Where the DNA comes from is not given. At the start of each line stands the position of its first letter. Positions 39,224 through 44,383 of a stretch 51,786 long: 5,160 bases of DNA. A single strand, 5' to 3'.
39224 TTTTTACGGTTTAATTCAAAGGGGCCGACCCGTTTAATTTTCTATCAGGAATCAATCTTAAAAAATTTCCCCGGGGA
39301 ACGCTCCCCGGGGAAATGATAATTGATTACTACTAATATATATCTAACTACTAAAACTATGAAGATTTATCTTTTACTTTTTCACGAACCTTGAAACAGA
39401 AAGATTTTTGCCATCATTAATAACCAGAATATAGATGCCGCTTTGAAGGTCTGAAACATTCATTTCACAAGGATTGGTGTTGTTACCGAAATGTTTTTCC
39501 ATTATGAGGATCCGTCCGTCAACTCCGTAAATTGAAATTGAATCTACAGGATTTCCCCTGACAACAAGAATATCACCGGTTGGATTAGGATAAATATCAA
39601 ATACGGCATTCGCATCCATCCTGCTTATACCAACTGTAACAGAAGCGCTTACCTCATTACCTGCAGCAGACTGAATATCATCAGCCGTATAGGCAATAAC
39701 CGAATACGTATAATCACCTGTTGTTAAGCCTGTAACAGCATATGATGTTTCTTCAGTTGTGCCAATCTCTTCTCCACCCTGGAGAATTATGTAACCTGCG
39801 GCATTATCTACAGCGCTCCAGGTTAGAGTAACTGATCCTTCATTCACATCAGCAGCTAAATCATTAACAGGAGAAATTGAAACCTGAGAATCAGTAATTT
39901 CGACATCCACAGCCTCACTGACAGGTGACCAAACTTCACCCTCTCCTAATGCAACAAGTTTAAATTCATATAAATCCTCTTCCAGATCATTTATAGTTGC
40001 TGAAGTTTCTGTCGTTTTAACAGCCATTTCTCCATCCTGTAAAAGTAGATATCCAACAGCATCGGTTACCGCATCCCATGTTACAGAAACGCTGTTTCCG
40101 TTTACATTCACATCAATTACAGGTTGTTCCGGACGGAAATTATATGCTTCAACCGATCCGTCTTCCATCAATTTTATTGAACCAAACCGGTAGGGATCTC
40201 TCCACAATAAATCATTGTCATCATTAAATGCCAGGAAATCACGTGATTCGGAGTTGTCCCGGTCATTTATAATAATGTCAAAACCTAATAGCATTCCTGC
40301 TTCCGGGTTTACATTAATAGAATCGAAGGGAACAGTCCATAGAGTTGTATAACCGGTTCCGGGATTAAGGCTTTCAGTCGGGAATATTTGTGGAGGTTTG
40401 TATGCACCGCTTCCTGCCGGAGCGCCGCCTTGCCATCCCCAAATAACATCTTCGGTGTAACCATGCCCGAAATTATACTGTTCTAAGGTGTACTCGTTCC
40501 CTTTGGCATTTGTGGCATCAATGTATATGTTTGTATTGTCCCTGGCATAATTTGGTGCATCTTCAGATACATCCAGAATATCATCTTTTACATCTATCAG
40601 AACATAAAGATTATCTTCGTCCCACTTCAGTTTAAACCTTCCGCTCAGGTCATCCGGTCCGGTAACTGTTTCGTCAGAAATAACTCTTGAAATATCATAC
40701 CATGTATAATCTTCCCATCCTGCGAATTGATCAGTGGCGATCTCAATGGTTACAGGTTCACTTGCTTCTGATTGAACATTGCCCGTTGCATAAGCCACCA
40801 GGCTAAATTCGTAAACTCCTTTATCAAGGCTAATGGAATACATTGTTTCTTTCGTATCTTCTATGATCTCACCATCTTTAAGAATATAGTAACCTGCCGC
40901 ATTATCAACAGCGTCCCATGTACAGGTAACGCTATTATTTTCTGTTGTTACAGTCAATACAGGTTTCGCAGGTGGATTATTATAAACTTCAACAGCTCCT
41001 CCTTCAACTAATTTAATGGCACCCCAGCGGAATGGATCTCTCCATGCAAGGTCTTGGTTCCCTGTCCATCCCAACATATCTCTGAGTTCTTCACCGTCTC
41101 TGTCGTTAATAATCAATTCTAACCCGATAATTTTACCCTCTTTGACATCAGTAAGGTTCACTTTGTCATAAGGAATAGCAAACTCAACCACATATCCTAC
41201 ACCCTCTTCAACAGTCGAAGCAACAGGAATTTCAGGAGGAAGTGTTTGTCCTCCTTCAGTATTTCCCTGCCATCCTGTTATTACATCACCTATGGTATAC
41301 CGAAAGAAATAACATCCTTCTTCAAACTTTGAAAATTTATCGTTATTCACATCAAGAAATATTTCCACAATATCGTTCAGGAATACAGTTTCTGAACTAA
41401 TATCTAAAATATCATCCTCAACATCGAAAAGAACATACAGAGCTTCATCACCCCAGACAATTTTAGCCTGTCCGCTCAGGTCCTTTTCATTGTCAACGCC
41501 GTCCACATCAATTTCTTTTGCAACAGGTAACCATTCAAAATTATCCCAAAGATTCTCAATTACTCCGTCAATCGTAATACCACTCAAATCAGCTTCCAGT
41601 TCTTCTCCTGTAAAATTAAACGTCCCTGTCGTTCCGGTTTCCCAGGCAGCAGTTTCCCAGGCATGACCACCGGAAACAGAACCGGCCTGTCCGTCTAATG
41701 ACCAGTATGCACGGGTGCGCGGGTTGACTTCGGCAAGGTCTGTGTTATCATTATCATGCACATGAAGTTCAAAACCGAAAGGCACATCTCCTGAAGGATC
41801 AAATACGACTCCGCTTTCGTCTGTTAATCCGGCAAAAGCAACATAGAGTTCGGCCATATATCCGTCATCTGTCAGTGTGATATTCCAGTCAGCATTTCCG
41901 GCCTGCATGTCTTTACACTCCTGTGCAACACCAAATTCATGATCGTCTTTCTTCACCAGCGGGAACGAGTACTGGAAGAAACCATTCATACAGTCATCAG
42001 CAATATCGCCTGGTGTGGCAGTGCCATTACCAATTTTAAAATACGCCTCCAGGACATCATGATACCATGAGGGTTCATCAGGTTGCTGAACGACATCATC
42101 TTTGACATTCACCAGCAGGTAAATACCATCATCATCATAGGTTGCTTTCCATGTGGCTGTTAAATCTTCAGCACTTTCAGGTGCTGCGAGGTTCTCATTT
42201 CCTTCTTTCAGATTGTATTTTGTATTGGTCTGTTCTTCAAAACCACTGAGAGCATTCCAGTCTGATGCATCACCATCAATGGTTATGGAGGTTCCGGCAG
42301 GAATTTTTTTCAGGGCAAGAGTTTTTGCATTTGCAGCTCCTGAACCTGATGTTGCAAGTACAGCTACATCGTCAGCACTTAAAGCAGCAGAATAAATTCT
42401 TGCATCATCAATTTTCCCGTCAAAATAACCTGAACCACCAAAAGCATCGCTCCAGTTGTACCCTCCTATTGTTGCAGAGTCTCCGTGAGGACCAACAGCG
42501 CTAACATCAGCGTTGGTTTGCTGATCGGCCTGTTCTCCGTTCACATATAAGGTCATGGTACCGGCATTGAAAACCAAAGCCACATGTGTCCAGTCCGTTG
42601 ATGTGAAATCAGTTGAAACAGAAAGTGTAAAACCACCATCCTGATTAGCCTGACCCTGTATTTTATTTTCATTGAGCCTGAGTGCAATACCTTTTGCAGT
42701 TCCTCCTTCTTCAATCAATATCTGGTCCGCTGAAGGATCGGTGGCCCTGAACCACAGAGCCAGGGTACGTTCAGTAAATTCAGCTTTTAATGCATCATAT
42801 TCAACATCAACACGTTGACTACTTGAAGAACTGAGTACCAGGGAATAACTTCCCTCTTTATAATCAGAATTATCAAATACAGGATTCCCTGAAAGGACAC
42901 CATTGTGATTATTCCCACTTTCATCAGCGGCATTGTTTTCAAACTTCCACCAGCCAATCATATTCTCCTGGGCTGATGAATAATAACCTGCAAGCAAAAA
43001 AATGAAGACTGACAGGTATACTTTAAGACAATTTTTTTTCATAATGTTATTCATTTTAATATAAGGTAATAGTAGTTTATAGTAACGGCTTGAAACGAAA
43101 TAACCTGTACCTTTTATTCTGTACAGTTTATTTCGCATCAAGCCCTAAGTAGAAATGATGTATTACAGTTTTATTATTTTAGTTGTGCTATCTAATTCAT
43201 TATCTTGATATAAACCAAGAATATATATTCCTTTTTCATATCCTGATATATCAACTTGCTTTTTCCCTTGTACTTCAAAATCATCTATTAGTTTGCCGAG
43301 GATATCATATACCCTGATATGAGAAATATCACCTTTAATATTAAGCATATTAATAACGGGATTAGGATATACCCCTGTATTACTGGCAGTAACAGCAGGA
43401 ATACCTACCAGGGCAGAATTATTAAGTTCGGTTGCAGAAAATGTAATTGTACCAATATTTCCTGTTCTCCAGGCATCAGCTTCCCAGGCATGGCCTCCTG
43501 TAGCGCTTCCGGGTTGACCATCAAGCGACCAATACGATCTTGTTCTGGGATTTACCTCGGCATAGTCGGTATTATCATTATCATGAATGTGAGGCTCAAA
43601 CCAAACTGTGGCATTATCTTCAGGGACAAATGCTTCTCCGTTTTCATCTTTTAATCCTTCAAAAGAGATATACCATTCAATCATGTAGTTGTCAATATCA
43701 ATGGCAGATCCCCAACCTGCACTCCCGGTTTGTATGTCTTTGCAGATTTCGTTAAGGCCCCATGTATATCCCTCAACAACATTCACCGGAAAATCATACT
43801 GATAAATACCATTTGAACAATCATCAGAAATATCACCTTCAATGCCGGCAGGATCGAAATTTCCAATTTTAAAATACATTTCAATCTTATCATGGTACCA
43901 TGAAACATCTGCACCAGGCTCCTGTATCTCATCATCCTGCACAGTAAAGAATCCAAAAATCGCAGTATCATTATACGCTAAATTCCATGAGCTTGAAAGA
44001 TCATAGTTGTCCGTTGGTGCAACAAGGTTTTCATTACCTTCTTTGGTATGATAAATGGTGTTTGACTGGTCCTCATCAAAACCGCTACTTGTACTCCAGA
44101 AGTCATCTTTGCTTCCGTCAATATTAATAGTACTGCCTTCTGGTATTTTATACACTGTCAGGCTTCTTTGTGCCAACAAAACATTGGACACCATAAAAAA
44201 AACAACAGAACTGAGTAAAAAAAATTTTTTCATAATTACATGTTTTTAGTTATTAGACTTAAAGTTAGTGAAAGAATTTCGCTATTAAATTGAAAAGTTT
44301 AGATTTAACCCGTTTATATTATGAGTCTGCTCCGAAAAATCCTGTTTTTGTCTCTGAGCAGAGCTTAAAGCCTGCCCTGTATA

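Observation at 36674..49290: PUL in which the post-SusD surface proteins are T9SS cargo rather than lipoproteins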

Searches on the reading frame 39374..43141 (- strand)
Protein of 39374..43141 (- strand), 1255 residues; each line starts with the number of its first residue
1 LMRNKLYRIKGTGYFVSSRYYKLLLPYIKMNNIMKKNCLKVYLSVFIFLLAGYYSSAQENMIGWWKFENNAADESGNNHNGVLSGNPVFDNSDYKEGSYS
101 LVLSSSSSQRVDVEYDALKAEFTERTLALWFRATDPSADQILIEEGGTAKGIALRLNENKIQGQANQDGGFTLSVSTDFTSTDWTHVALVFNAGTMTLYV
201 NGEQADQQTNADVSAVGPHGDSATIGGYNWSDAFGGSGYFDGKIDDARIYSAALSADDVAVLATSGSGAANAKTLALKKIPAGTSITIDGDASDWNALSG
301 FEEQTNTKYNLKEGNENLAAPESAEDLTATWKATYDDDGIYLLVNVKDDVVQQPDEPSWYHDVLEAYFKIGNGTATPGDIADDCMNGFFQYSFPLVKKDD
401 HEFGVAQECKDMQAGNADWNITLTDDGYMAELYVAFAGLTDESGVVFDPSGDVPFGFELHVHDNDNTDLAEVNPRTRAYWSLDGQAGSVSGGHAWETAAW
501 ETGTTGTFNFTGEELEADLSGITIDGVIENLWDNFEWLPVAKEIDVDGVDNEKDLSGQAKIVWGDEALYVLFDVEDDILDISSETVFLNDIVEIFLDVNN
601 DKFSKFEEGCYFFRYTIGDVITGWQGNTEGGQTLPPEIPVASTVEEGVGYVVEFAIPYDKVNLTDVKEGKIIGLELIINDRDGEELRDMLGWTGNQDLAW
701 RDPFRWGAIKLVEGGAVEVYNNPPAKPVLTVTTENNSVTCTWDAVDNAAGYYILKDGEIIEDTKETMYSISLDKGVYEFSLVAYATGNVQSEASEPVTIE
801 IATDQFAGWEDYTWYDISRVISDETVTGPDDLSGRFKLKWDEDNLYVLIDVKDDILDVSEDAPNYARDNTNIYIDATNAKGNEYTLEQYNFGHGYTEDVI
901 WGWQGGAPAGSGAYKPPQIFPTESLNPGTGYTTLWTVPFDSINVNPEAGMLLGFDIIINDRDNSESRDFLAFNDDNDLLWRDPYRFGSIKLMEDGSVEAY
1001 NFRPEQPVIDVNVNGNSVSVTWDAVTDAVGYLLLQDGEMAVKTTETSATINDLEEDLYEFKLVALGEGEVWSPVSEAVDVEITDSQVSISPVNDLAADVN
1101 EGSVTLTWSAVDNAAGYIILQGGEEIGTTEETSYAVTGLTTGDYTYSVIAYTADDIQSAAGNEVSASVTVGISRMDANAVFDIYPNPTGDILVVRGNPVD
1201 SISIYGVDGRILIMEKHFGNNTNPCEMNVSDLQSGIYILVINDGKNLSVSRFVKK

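Call 5: search_protein_families(library=pfam, proteins=[window:39374-43141:-], max_evalue=0.01)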
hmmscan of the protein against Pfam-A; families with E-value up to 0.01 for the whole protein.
window:39374-43141:- (1255 aa): 5 families
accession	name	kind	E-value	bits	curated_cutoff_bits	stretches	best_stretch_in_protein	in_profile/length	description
PF06452.16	CBM9_1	-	1.4e-75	253.7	23.4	3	524-713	1-184/185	Carbohydrate family 9 binding domain-like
PF13385.13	Laminin_G_3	-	7e-24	85.1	27.6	1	122-260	16-151/151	Concanavalin A-like lectin/glucanases superfamily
PF18962.6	Por_Secre_tail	-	1.9e-11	44.6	27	1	1183-1252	1-73/75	Secretion system C-terminal sorting domain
PF00041.27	fn3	-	7.6e-09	36.1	25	1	1091-1154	2-72/84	Fibronectin type III domain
PF02210.31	Laminin_G_2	-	0.00059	20.7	22.9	1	141-249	9-123/126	Laminin G domain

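Call 6: search_protein_families(library=ncbifam, proteins=[window:39374-43141:-], max_evalue=0.01)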
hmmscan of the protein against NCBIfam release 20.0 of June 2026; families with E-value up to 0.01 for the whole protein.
window:39374-43141:- (1255 aa): 2 families
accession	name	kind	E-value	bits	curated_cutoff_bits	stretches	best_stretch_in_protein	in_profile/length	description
TIGR04183.1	Por_Secre_tail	domain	1.3e-11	44.3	23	1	1183-1255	1-72/72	T9SS type A sorting domain-containing protein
NF052521.1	TafC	equivalog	4.7e-06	26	410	1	179-268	279-366/373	TafC family fimbrial protein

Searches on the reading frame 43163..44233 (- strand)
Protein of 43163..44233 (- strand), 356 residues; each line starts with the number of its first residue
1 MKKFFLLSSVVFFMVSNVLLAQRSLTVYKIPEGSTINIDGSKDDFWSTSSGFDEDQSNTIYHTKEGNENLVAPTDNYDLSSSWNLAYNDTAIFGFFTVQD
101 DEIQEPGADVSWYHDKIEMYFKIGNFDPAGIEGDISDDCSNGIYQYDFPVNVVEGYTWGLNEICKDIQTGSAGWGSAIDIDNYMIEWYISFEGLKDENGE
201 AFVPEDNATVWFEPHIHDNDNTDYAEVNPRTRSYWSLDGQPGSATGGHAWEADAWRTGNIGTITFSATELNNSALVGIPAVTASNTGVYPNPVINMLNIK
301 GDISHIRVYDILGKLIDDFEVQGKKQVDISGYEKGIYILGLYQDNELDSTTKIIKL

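Call 5: search_protein_families(library=pfam, proteins=[window:43163-44233:-], max_evalue=0.01)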
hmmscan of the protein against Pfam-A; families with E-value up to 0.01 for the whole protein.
window:43163-44233:- (356 aa): 2 families
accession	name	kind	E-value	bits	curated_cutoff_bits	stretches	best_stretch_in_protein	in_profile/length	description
PF18962.6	Por_Secre_tail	-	4.7e-12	46.5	27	1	288-354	1-74/75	Secretion system C-terminal sorting domain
PF06452.16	CBM9_1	-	0.0036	17.7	23.4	0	38-126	1-77/185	Carbohydrate family 9 binding domain-like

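Call 6: search_protein_families(library=ncbifam, proteins=[window:43163-44233:-], max_evalue=0.01)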
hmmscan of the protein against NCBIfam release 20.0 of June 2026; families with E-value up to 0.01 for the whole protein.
window:43163-44233:- (356 aa): 3 families
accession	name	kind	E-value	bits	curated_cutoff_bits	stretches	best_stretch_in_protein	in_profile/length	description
TIGR04183.1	Por_Secre_tail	domain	1.7e-11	43.9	23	1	288-355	1-71/72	T9SS type A sorting domain-containing protein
NF038113.1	T9SSA_dep_M36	equivalog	3e-09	35.6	885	1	264-354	772-867/869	T9SS-dependent M36 family metallopeptidase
NF052644.1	T9SS_DNase_Rie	equivalog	5.9e-07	29.1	260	1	291-355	187-250/251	T9SS-dependent surface endonuclease, AS87_RS02955 family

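Call 9: find_encoding_contigs(protein=window:43163-44233:-, flank=10000, max_places=6)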
Protein window:43163-44233:- (356 aa): no gene with exactly this product is on record in the collection.

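Call 29: find_homologous_proteins(query=window:43163-44233:-, max_evalue=0.001)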
Query window:43163-44233:- (356 aa): 2 proteins with E <= 0.001 among 2391 candidates.
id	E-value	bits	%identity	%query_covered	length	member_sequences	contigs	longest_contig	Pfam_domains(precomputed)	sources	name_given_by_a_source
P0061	6.5e-242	820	100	100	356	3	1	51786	PF18962.8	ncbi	-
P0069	5.4e-5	40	42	19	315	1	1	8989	PF01183.27,PF18962.8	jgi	-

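Call 62: predict_structure(protein=window:43163-44233:-)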
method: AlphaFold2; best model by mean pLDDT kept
length: 356 residues; sequences in the alignment: 1
mean_pLDDT: 30.3   pTM: 0.22
mean pLDDT of the five models: 30.3, 30.1, 29.8, 28.0, 27.7
residues with pLDDT >= 90: 0; 70-90: 0; 50-70: 13; < 50: 343
segments of 3 or more residues with pLDDT < 50: 14-356
pLDDT, mean of each block of 10 residues (from residue 1): 62 48 30 29 29 27 24 23 23 25 28 27 29 30 25 29 38 35 37 39 35 41 34 27 25 24 26 25 24 25 25 28 30 29 29 26
secondary structure, 60 per line:
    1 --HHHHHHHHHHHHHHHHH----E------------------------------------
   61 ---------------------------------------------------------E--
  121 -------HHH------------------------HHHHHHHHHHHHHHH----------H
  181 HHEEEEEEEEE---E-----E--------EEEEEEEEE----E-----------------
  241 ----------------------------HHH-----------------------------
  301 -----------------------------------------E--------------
elements in order: H3-19 H155-169 E183-191 E210-218

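Call 67: search_protein_families(library=pfam, alignment_id=A4, max_evalue=0.001)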
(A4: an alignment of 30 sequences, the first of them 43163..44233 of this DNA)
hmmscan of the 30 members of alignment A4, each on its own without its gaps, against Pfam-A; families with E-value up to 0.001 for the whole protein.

A. member 1, window:43163-44233:- (356 aa): 1 family
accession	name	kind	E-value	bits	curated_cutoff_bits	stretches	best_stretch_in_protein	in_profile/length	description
PF18962.6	Por_Secre_tail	-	4.7e-12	46.5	27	1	288-354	1-74/75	Secretion system C-terminal sorting domain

B. families by the number of members that match (of 30 scanned): 4 families
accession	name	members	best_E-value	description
PF06452.16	CBM9_1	29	5.4e-70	Carbohydrate family 9 binding domain-like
PF18962.6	Por_Secre_tail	23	1.6e-13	Secretion system C-terminal sorting domain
PF19910.5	DUF6383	2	0.00015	Domain of unknown function (DUF6383)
PF16011.10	CBM9_2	1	0.00088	Carbohydrate-binding family 9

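Call 68: search_solved_structures(query=A4, max_evalue=1, show_alignments=0)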
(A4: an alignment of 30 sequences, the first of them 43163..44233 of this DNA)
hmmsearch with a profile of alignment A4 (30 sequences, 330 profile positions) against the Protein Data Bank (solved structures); distinct sequences matched with E-value up to 1: 12.
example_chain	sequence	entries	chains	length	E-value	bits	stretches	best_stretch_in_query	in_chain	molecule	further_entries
1i82_A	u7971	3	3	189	3.9e-27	98.5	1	30-244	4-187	ENDO-1,4-BETA-XYLANASE A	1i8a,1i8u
7nwn_AAA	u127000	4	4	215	9.3e-22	80.8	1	30-247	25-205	Beta-xylanase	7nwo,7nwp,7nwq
8glj_D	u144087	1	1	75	4.3e-11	45.7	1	260-330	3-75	Por secretion system C-terminal sorting domain-containing protein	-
8glk_D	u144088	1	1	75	2.2e-08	36.8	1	262-329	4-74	Endonuclease I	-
7pzj_A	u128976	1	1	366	2.9e-06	29.9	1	257-327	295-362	Lipase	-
5uyt_A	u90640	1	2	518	3.6e-06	29.6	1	250-329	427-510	Ice-binding protein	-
8h97_A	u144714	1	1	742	0.00039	22.9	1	249-329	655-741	Beta-agarase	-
8qb1_A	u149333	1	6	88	0.0005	22.5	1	261-330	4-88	Mirolase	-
5jvk_A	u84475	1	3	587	0.00058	22.3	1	245-329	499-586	Uncharacterized protein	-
7pq4_A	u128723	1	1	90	0.025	16.9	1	248-330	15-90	Arginine-specific cysteine proteinase (Arg-gingipain)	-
5hfs_A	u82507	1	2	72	0.1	14.9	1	268-330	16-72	Gingipain R2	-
8wab_A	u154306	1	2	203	0.84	11.9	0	134-260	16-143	DNRLRE domain-containing protein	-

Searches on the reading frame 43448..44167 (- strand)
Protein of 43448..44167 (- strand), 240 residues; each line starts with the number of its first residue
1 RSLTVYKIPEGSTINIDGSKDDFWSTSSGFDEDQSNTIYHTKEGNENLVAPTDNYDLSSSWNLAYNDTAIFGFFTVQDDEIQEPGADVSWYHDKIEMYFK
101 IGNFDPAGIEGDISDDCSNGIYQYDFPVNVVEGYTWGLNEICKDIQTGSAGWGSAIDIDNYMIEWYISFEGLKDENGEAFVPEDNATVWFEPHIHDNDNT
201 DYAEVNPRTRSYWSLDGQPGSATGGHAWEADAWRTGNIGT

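Call 51: find_homologous_proteins(query=A2, max_evalue=0.001)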
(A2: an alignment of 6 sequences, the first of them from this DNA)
Query A2 (6 sequences) (240 aa, profile of the alignment): 1 proteins with E <= 0.001 among 1688 candidates.
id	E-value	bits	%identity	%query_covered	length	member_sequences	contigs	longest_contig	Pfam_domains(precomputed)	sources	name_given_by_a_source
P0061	3.7e-87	310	100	100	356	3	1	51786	PF18962.8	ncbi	-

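Call 63: search_protein_representatives(alignment_id=A3)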
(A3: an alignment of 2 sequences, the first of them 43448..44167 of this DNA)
Query: 2 sequences, 244 profile positions. Proteins with E-value up to 0.001 (for the whole library): 320; up to 1e-10: 72; up to 1e-30: 6. The best 150 are listed.
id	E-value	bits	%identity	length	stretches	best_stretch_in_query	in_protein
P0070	1.5e-274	921.8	-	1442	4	2-244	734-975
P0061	1.9e-146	502.3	-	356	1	2-244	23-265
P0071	1.1e-145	499.8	-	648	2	1-239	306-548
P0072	2.7e-143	492.0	-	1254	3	1-244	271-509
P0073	9.1e-39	149.7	-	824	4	53-223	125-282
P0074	1.6e-33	132.5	-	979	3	14-222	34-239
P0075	1.3e-28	116.4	-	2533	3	15-218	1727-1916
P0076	1.0e-23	100.4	-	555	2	12-218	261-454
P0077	3.2e-23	98.8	-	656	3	4-206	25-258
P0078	4.2e-23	98.4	-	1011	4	44-215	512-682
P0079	8.0e-23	97.4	-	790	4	58-219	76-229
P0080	3.2e-22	95.5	-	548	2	59-222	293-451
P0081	3.3e-22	95.4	-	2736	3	6-200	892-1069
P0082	2.7e-21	92.4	-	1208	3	47-218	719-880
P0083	9.6e-21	90.6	-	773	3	52-219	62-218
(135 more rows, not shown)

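Call 70: find_related_loci(query=A2, collection=metagenome_contigs, flank=8000)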
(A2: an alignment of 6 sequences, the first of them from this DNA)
Query A2 (240 aa) in metagenome_contigs; peptide patterns used: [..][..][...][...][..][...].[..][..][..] (x = any residue, [..] = any of these).
73 stretches matched a pattern; 5 encode a relative of the query (tblastn E <= 1e-3); 5 distinct loci.
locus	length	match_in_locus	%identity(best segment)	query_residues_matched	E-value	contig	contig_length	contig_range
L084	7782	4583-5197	30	1-224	9e-15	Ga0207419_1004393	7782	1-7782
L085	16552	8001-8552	27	16-214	3e-9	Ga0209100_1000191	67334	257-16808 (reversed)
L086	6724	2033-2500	32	56-216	1e-8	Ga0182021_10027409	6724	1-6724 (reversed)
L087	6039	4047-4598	26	16-220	5e-8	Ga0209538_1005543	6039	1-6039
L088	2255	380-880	26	16-198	4e-5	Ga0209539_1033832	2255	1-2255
